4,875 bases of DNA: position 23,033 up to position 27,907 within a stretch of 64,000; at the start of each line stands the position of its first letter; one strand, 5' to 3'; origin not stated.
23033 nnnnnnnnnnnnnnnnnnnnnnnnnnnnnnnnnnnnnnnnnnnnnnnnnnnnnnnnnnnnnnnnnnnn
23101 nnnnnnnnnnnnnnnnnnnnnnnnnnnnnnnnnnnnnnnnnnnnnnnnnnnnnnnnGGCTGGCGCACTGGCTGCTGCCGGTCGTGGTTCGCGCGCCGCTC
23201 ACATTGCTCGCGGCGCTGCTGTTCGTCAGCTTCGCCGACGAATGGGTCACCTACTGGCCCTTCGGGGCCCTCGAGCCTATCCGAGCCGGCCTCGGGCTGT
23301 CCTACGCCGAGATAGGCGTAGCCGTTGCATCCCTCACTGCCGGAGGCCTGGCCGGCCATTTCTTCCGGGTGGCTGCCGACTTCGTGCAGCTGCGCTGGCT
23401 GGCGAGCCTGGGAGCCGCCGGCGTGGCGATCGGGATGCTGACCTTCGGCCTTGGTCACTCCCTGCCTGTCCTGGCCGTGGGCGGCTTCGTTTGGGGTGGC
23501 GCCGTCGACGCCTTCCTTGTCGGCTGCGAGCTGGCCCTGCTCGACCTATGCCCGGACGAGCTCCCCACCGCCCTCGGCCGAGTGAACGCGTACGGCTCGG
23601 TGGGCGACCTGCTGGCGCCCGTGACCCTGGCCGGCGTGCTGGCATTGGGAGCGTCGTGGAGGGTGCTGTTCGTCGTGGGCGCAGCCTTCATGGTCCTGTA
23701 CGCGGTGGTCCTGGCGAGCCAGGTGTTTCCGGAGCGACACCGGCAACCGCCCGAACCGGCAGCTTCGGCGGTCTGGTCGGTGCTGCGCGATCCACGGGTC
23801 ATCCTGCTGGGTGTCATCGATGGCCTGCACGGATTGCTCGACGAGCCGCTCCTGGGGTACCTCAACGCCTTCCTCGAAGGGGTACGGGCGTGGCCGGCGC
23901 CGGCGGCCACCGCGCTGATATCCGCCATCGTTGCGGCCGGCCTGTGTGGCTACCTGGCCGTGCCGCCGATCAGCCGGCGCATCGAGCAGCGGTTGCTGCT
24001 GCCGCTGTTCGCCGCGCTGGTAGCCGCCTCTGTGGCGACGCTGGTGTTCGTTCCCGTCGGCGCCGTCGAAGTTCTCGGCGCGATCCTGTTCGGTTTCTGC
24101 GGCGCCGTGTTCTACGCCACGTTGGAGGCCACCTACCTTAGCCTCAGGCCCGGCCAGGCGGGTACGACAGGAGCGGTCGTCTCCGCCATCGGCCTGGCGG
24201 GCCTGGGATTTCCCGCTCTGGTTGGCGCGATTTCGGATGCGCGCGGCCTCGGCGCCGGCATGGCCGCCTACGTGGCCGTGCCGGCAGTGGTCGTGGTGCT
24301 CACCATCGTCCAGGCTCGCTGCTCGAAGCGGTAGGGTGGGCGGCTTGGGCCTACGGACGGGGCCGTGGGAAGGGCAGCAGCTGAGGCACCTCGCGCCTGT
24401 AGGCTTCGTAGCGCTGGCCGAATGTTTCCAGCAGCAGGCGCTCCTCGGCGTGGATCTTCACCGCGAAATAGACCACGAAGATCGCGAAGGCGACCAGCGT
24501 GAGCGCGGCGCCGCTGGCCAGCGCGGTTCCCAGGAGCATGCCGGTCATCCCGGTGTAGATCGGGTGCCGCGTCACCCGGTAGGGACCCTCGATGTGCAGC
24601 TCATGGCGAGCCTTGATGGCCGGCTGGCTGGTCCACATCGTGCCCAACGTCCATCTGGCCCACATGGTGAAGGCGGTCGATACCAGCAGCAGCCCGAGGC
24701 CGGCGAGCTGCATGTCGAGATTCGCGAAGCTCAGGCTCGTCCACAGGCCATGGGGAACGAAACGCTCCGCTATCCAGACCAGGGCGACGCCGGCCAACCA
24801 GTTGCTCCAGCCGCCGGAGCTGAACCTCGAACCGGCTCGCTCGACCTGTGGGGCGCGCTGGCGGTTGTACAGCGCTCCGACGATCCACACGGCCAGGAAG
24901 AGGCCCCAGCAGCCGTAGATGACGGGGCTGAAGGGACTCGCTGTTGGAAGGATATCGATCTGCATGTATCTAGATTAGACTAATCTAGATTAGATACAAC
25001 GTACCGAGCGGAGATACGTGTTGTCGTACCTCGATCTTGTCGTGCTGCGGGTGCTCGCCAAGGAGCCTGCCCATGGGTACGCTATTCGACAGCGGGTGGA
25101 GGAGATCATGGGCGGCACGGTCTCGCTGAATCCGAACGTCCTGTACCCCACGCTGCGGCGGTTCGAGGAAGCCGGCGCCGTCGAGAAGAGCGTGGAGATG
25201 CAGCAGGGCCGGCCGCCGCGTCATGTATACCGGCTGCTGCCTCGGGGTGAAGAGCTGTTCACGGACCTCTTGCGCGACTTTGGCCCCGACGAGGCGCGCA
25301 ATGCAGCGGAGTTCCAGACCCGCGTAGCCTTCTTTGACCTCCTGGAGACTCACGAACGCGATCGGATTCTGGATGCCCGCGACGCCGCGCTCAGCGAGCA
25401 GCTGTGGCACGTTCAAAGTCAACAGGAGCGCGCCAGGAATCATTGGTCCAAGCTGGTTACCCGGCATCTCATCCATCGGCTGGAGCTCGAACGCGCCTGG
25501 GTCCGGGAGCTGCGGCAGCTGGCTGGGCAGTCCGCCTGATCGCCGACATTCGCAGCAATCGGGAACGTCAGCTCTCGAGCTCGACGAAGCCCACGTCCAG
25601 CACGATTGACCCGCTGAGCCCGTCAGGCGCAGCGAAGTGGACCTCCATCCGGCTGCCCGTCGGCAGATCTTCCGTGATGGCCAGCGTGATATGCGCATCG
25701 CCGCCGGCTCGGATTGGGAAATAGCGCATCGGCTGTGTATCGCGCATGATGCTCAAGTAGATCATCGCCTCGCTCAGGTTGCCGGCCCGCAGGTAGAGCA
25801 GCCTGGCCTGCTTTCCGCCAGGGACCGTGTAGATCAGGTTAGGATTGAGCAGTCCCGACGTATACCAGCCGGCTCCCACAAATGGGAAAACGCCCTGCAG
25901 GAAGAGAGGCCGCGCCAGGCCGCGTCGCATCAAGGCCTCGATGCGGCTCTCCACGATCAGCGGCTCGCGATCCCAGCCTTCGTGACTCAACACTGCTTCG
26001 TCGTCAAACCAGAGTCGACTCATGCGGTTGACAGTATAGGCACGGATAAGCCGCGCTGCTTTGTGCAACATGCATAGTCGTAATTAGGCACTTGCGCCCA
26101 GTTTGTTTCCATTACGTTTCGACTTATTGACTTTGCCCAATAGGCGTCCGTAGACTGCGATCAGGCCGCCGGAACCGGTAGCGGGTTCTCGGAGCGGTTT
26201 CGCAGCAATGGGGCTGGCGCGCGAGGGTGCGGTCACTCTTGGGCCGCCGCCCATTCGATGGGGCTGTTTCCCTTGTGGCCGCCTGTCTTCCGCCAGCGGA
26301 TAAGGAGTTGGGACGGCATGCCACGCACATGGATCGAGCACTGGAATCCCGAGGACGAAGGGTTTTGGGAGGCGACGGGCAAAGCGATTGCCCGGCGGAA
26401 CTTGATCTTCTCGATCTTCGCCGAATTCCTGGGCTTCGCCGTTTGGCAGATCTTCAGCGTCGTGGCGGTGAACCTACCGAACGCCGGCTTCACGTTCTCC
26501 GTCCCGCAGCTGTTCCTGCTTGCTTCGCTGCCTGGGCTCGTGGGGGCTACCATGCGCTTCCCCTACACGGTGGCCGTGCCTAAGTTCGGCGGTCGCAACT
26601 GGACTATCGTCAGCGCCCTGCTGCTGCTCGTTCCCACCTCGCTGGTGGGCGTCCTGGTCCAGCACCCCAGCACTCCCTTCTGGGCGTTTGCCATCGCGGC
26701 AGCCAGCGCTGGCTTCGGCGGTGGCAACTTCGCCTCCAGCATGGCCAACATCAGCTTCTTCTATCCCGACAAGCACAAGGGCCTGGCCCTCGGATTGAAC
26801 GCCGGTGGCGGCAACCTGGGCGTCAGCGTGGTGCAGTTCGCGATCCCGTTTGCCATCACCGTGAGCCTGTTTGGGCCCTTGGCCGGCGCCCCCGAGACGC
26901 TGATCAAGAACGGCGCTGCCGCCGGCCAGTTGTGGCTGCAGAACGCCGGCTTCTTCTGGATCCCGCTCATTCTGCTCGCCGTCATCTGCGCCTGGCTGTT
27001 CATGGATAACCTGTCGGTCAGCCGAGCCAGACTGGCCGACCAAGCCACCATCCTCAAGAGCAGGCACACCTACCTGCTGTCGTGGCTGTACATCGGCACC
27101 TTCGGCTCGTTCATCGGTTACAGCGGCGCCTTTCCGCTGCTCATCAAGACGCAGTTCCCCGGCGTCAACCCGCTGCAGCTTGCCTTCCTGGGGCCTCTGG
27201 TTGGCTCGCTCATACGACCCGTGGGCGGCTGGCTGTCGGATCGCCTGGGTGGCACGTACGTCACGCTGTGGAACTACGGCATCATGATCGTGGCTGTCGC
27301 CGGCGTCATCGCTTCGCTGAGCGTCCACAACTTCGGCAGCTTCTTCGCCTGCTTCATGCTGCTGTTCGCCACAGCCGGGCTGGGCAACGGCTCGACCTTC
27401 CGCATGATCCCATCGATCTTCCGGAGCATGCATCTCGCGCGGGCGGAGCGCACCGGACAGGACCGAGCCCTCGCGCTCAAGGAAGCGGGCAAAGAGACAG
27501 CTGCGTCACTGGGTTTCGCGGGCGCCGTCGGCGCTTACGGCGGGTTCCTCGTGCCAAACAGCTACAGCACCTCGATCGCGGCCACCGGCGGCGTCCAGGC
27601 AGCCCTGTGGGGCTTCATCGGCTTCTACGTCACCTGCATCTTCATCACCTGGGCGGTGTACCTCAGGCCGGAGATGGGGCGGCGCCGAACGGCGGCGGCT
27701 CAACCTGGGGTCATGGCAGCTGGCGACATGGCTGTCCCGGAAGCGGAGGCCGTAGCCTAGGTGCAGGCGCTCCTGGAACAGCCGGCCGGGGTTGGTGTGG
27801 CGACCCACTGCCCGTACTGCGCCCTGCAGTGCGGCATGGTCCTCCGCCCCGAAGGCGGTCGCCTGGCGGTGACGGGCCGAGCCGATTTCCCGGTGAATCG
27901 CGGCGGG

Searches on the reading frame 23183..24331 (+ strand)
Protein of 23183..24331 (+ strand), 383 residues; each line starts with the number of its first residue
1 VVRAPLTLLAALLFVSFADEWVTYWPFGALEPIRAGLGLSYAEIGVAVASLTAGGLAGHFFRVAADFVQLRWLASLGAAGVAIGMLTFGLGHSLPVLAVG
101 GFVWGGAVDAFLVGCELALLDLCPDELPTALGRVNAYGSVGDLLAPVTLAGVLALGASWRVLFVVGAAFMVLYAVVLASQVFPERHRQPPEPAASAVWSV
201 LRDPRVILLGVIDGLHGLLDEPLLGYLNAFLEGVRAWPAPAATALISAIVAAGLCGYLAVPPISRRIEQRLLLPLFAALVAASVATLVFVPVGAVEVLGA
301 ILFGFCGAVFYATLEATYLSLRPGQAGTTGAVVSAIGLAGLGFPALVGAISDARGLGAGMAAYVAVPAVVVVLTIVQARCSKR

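Call 28: search_protein_families(library=pfam, proteins=[window:23183-24331:+], max_evalue=0.001)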
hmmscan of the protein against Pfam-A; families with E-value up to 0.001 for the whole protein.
window:23183-24331:+ (383 aa): 1 family
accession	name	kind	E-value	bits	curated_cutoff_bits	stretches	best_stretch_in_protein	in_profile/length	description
PF07690.21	MFS_1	-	1.4e-21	77.3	33.4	1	11-339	3-342/347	Major Facilitator Superfamily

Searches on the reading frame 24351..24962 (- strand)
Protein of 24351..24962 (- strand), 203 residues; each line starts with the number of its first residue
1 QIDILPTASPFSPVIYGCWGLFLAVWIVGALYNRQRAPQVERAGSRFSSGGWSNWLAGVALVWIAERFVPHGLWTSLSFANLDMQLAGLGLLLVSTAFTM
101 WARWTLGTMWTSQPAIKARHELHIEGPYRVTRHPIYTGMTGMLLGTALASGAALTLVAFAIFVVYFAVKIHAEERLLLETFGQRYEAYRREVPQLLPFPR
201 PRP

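Call 88: search_protein_families(library=pfam, proteins=[window:24351-24962:-], max_evalue=0.001)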
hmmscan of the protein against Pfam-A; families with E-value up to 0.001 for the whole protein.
window:24351-24962:- (203 aa): 2 families
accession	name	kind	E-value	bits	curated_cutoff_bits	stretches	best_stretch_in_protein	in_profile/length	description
PF04191.18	PEMT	-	8.7e-16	58.7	25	1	86-184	4-105/105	Phospholipid methyltransferase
PF04140.19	ICMT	-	1.2e-12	48.5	24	1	89-178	2-94/95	Isoprenylcysteine carboxyl methyltransferase (ICMT) family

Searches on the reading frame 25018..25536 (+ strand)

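Call 88: search_protein_families(library=pfam, proteins=[window:25018-25536:+], max_evalue=0.001)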
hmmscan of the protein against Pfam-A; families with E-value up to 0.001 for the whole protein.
window:25018-25536:+ (173 aa): 2 families
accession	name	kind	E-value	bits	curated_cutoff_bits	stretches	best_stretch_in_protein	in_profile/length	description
PF03551.20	PadR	-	2.4e-17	63.1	27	1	9-81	1-73/75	Transcriptional regulator PadR-like family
PF01638.23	HxlR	-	0.00024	21.3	20.8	1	25-82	19-74/91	HxlR-like helix-turn-helix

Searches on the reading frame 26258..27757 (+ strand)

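Call 28: search_protein_families(library=pfam, proteins=[window:26258-27757:+], max_evalue=0.001)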
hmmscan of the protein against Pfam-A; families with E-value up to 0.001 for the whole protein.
window:26258-27757:+ (500 aa): 1 family
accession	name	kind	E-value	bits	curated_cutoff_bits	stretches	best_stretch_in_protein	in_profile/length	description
PF07690.21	MFS_1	-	1.3e-16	60.9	33.4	1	54-395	3-324/347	Major Facilitator Superfamily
